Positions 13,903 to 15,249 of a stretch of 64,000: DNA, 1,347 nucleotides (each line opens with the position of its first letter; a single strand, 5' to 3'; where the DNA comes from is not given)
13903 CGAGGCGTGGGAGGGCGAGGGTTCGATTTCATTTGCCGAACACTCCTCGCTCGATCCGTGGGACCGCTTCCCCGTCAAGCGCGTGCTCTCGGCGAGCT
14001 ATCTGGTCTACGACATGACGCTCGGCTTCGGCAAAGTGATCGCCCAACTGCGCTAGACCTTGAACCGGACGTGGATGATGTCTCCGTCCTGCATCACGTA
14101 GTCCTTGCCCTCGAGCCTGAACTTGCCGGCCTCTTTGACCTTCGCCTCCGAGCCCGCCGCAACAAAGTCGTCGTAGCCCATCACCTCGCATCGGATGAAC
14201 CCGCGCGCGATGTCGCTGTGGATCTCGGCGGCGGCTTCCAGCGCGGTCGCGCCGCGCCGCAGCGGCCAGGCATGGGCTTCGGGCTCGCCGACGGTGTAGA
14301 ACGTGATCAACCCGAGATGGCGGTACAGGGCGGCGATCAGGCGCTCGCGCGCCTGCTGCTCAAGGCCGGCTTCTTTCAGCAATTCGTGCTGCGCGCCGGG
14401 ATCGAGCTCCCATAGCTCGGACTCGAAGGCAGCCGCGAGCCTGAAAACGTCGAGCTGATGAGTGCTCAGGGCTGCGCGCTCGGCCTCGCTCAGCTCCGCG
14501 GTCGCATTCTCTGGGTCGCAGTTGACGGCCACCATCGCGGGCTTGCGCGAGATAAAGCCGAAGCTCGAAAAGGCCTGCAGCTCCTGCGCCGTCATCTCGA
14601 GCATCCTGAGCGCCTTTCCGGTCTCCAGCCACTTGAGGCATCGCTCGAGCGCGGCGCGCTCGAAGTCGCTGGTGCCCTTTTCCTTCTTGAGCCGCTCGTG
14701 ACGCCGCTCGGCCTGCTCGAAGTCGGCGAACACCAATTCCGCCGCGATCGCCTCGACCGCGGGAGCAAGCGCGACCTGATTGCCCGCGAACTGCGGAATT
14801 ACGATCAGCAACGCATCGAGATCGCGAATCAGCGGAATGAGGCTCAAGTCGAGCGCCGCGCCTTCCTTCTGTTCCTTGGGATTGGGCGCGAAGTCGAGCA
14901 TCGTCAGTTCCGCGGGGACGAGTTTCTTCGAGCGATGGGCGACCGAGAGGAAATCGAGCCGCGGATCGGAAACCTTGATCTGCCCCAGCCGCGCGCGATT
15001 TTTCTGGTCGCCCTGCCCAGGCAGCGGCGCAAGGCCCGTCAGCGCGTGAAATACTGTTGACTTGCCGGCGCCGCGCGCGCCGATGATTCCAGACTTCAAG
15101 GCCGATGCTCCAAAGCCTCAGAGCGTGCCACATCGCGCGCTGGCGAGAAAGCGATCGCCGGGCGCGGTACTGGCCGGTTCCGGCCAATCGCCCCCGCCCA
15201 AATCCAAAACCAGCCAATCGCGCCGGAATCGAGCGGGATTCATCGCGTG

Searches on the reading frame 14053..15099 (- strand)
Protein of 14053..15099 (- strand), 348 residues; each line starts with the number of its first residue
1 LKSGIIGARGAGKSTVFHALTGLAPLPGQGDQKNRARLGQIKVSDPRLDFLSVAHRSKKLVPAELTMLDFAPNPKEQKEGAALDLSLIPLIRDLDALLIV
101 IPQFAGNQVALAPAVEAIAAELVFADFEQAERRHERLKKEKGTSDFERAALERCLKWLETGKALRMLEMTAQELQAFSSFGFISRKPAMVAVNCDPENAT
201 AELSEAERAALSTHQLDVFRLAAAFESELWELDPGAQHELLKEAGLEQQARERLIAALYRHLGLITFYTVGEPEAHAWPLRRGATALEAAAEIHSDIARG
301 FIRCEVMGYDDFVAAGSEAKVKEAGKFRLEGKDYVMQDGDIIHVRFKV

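Call 77: list_cluster_members(proteins=[window:14053-15099:-, window:22851-23717:+, window:21216-22391:-, window:20558-21223:-, window:25221-26546:+, window:41799-43358:-])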
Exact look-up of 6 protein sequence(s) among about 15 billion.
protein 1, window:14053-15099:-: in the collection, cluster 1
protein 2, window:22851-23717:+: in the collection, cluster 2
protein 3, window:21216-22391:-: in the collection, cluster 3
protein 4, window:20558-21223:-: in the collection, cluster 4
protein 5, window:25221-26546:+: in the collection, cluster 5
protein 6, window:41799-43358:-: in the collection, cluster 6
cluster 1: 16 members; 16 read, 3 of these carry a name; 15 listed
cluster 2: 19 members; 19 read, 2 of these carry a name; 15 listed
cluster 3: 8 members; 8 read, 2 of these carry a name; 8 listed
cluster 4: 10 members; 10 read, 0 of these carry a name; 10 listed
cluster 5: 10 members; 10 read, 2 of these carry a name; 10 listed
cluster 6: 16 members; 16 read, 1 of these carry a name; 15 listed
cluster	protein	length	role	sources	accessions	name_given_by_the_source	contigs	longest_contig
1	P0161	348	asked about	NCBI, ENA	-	-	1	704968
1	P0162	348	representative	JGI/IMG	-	-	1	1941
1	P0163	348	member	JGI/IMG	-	GTP-binding protein YchF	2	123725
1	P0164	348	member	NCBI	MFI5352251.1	MAG: DUF933 domain-containing protein [Candidatus Binatales bacterium]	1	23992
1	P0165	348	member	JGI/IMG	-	ribosome-binding ATPase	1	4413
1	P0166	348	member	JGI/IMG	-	-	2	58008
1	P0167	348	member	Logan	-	-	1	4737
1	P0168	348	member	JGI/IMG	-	-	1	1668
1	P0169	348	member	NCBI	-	-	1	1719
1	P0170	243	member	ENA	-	-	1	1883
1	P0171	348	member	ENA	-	-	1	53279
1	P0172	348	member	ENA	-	-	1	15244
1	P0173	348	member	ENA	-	-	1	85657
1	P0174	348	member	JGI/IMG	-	-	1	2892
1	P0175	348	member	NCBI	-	-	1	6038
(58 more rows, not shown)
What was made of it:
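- Tried and rejected: The Binatales assignment rests on a ≥90% YchF cluster (call 77).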
